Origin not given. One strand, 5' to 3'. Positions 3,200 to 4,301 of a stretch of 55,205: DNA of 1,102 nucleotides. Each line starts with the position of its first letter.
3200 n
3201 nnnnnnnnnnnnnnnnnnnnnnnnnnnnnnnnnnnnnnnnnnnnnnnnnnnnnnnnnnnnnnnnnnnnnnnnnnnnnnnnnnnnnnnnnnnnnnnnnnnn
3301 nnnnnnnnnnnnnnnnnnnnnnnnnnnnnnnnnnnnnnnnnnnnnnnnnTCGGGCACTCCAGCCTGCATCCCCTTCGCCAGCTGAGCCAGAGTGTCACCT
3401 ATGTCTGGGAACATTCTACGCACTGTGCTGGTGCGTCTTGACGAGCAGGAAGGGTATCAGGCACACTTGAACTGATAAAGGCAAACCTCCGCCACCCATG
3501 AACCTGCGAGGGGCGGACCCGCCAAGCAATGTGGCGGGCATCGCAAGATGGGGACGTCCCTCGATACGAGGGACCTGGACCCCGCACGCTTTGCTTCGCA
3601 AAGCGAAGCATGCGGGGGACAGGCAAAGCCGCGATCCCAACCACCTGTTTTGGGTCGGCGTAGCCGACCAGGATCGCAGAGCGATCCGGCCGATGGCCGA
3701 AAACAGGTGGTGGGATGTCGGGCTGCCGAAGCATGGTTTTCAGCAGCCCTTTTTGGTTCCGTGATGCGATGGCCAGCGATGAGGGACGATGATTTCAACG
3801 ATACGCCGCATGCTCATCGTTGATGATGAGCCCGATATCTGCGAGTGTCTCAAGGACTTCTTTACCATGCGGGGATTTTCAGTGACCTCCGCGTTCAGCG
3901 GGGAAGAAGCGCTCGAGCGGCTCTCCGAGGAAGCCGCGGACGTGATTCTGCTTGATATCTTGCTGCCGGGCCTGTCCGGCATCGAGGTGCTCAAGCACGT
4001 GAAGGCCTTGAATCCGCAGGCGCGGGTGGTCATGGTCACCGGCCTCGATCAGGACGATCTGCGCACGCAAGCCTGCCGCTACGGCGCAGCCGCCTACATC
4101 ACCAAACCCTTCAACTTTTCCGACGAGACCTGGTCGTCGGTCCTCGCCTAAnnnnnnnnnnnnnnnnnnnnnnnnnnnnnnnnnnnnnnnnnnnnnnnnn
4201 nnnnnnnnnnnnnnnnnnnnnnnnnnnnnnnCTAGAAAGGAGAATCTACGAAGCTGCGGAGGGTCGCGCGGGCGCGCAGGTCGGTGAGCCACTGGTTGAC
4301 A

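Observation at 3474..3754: Giant GEMM-I-like leader with terminator platform upstream of a stand-alone response regulator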

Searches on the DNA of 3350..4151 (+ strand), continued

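Call 69: search_rna_families(sources=[L169, L086, L005, L170], threshold=evalue, max_evalue=10, show_alignments=0)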
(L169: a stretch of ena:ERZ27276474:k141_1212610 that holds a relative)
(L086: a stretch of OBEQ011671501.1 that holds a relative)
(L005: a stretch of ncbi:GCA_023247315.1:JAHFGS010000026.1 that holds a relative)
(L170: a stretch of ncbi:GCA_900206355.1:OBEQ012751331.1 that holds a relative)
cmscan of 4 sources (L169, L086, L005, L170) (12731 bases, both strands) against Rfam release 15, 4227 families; matches with E-value up to 10: 7.
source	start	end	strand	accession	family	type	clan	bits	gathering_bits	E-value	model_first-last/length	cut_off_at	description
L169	251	407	+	RF03167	c-di-GMP-I-GGC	Cis-reg; riboswitch;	CL00126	34.3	59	5.5e-05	1-80/80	no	c-di-GMP-I-GGC riboswitch aptamer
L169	392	436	+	RF00489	ctRNA_p42d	Gene; antisense;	-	21.7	50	0.82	1-46/46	no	ctRNA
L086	1387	1445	+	RF03167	c-di-GMP-I-GGC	Cis-reg; riboswitch;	CL00126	21.6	59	0.24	1-80/80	no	c-di-GMP-I-GGC riboswitch aptamer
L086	1324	1370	+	RF03167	c-di-GMP-I-GGC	Cis-reg; riboswitch;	CL00126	18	59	2.7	1-80/80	no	c-di-GMP-I-GGC riboswitch aptamer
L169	1391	1473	+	RF02246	Six3os1_1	Gene; lncRNA;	-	16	50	9.3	1-87/87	no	Six3os1 conserved region 1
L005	4437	4483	+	RF01144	sR17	Gene; snRNA; snoRNA; CD-box;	-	15.7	36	8.3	1-55/55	no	Small nucleolar RNA sR17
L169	820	923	-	RF02216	ZNFX1-AS1_2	Gene; lncRNA;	-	15.4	45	6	1-93/93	no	ZNFX1 antisense RNA 1 conserved region 2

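Call 77: search_with_rna_model(model_id=R1, sources=[L007, L008, L009, L010, L011, L012, L013, L014, L015, L016, L017, L018, L019, L020, L021, L022, L023, L024, L025, L026, L027, L028, L029, L030, L031, L032, L033, L034, L035, L036, L037, L038, L039, L040, L041, L042, L043, L044, L045, L046, L047, L048, L049, L050, L051, L052, L053, L054, L055, L056, L057, L058, L059, L060, L061, L062, L063, L064, L065, L066, L067, L068, L069, L070, L071, L072, L073, L074, L075, L076, L077, L078, L079, L080, L081, L082, L083, L084, L085, L087, L088, L089, L090, L091, L092, L093, L094, L095, L096, L097, L098, L099, L100, L101, L102, L103, L104, L105, L106], max_evalue=0.01)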
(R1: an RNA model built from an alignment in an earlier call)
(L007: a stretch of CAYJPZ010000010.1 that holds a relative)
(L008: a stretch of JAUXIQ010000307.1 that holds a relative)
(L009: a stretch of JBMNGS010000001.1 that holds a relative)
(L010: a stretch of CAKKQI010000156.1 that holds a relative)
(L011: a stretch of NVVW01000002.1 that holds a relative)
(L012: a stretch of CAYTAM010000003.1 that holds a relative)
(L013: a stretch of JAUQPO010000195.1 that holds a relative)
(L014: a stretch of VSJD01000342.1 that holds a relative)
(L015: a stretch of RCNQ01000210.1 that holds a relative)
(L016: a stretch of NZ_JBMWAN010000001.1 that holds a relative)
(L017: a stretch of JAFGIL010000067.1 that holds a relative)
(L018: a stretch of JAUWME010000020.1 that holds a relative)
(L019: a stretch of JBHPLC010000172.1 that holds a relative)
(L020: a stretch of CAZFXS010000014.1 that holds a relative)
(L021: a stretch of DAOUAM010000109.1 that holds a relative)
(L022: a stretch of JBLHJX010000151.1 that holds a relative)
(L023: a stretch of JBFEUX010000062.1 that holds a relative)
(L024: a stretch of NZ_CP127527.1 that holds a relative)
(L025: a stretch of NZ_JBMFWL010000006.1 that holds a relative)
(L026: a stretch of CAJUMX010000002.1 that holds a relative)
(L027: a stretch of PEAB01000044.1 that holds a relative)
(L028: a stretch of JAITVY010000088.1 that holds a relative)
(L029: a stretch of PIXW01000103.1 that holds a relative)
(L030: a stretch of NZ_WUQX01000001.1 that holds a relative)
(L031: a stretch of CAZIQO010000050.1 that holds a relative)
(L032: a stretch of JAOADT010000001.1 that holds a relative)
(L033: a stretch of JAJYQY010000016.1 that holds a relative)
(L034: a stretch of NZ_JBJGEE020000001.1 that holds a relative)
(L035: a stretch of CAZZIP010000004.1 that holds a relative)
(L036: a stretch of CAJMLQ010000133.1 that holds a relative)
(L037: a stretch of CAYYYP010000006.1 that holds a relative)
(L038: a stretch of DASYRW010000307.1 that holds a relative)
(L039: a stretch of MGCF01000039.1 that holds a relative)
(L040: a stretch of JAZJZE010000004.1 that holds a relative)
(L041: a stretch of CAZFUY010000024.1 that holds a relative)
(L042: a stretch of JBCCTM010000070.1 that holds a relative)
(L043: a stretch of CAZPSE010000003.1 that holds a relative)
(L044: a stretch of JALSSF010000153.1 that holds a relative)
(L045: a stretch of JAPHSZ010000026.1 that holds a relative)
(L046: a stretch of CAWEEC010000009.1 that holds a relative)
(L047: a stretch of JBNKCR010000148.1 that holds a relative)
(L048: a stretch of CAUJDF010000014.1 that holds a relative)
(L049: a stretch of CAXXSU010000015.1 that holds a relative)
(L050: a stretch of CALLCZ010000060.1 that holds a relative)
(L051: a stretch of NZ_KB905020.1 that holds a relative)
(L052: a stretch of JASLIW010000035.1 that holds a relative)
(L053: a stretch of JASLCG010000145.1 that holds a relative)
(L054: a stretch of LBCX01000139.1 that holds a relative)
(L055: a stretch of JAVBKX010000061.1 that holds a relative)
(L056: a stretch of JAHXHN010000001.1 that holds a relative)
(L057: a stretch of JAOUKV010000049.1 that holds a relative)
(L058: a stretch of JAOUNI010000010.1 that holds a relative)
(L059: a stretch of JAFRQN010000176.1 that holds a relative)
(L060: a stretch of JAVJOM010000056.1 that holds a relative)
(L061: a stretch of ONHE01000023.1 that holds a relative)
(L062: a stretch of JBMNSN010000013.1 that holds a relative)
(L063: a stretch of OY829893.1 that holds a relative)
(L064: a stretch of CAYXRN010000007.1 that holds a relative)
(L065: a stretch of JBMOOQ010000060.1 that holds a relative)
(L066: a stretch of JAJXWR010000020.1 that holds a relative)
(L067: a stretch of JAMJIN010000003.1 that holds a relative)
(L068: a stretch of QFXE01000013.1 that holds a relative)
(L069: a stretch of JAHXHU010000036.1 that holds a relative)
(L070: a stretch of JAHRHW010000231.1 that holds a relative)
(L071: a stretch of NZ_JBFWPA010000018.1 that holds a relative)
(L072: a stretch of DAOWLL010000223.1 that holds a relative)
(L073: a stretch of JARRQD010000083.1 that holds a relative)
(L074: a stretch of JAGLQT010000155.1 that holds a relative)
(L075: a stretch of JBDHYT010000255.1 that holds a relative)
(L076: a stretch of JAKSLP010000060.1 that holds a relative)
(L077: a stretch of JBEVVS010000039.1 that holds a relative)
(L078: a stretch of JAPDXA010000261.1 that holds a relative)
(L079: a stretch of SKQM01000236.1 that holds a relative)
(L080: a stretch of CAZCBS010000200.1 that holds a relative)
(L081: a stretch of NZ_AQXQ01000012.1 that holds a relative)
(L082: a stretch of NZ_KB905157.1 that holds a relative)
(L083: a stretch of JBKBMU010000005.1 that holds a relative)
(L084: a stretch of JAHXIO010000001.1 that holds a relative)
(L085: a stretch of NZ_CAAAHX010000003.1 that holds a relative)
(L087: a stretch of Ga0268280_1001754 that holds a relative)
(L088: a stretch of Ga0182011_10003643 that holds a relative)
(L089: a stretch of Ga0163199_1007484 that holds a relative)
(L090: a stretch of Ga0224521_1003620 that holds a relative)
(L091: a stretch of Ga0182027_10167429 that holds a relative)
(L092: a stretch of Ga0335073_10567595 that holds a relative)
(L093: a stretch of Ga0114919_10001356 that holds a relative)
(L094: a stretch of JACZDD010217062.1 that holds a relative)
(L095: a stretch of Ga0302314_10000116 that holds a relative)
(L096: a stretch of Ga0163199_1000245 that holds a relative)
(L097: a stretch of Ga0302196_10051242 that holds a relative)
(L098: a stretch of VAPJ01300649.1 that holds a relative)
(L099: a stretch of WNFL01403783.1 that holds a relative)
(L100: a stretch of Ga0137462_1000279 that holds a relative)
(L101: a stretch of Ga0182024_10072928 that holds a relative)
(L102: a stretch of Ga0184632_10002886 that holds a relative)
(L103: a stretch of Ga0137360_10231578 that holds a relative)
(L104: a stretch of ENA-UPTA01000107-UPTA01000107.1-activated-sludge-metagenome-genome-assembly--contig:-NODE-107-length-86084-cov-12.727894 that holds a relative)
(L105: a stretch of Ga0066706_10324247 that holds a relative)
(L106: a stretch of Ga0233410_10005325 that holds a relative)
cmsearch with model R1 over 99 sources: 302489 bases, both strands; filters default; matches with E-value up to 0.01: 0.
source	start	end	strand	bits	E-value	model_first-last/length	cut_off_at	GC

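Call 78: search_with_rna_model(model_id=R1, sources=[L107, L108, L109, L110, L111, L112, L113, L114, L115, L116, L117, L118, L119, L120, L121, L122, L123, L124, L125, L126, L127, L128, L129, L130, L131, L132, L133, L134, L135, L136, L137, L138, L139, L140, L141, L142, L143, L144, L145, L146, L147, L148, L149, L150, L151, L152, L153, L154, L155, L156, L157, L158, L159, L160, L161, L162, L163, L164, L165, L001, L002, L004, L005, L006, L086, L166, L167, L168, L169, L170], max_evalue=0.01)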
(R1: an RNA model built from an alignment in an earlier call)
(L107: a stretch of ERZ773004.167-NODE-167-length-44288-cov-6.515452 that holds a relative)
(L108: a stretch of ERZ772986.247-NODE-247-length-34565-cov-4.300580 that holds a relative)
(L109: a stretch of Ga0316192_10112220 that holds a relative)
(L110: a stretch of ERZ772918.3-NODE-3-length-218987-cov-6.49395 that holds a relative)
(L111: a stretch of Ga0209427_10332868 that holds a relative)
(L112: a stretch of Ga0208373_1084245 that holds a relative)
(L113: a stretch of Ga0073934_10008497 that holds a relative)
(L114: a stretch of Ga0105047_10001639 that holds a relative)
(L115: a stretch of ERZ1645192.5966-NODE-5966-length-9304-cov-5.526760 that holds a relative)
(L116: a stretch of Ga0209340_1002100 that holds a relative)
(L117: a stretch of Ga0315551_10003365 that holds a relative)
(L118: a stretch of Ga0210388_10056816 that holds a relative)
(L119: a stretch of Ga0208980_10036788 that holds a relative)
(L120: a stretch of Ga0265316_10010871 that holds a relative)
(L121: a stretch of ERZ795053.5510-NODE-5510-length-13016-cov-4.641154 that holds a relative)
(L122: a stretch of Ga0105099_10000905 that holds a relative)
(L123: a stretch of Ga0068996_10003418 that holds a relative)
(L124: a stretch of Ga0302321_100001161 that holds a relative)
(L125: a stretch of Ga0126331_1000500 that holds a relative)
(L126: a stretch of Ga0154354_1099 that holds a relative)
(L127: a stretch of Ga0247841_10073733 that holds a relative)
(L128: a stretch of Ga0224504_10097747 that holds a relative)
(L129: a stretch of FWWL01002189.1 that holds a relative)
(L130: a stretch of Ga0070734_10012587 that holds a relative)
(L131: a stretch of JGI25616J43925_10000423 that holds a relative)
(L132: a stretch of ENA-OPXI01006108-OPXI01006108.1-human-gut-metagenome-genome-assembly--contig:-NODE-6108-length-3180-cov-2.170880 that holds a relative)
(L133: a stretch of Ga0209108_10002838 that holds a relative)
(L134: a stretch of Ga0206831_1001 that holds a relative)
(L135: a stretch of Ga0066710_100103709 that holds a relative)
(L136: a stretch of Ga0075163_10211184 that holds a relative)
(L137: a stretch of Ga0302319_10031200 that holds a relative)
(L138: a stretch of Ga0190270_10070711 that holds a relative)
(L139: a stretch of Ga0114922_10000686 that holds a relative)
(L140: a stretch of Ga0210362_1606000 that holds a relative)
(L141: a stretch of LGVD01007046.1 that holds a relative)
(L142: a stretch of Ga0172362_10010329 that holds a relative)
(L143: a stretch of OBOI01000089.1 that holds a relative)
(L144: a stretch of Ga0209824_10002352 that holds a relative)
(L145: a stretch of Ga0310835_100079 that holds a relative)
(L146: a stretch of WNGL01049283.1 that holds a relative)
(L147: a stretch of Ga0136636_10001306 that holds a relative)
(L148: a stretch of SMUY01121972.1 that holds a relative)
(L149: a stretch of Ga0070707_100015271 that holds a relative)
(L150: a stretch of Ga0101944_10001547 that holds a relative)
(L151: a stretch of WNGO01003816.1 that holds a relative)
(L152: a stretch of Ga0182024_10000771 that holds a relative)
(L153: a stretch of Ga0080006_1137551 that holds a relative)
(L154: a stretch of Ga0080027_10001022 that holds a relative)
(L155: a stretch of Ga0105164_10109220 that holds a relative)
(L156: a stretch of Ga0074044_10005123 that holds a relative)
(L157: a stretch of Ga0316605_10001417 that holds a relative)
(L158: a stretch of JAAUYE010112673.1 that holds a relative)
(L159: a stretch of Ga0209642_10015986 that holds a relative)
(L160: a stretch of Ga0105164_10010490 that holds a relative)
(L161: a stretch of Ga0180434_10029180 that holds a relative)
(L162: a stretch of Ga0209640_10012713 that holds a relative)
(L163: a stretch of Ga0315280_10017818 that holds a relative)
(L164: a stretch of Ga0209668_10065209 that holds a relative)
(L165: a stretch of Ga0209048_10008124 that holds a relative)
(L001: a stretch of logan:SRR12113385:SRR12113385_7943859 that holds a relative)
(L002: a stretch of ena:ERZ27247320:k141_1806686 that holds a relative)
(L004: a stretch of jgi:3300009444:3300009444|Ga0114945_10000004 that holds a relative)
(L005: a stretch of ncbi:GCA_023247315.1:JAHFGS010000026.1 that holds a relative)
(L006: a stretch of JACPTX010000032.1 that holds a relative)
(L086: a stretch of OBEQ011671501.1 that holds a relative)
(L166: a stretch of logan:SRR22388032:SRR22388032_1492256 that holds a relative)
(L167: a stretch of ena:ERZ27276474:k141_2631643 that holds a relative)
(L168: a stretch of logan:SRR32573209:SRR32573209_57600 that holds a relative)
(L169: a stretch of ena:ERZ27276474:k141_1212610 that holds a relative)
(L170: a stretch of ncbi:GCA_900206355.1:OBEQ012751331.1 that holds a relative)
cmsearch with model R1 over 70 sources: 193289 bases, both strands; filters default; matches with E-value up to 0.01: 9.
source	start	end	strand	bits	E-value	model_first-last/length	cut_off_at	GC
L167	1046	1120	+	84.6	3.6e-19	1-89/89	no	0.69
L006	1290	1398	+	81.5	2.2e-18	1-89/89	no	0.67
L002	943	1062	+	80.6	3.7e-18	1-89/89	no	0.65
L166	218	300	+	77.7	2.1e-17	1-89/89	no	0.63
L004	550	701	+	65.7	2.3e-14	1-89/89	no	0.7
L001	572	696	+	56.2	6.2e-12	1-89/89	no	0.64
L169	251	407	+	50.6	1.6e-10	1-89/89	no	0.66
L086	1324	1445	+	43.4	1.1e-08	1-89/89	no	0.63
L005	2275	2438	+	32.7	5.7e-06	1-89/89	no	0.55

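Call 79: search_with_rna_model(model_id=R1, sources=[L001, L002, L004, L005, L006, L086, L166, L167, L169], max_evalue=0.001, make_alignment=true, show_alignments=0)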
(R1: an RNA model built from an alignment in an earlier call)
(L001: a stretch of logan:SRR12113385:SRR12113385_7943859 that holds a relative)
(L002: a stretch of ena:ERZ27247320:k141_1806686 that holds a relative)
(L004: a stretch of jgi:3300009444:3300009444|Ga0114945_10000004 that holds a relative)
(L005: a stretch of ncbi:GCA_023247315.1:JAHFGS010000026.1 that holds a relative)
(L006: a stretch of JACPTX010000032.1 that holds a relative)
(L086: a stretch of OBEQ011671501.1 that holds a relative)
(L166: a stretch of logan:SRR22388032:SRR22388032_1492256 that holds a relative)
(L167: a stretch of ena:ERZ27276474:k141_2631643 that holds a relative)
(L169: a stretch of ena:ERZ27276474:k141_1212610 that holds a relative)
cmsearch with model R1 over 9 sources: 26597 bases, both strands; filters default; matches with E-value up to 0.001: 9.
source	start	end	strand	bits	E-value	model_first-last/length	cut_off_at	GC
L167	1046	1120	+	84.6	4.9e-20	1-89/89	no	0.69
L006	1290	1398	+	81.5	3.1e-19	1-89/89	no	0.67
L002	943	1062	+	80.6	5.1e-19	1-89/89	no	0.65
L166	218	300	+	77.7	2.8e-18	1-89/89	no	0.63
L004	550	701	+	65.7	3.2e-15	1-89/89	no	0.7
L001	572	696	+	56.2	8.5e-13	1-89/89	no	0.64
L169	251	407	+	50.6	2.2e-11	1-89/89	no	0.66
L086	1324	1445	+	43.4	1.5e-09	1-89/89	no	0.63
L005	2275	2438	+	32.7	7.8e-07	1-89/89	no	0.55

Alignment A5: 9 matches aligned to the model, 227 columns, each read 5' to 3' on its own strand. Consensus structure (alignment columns), stored with it:
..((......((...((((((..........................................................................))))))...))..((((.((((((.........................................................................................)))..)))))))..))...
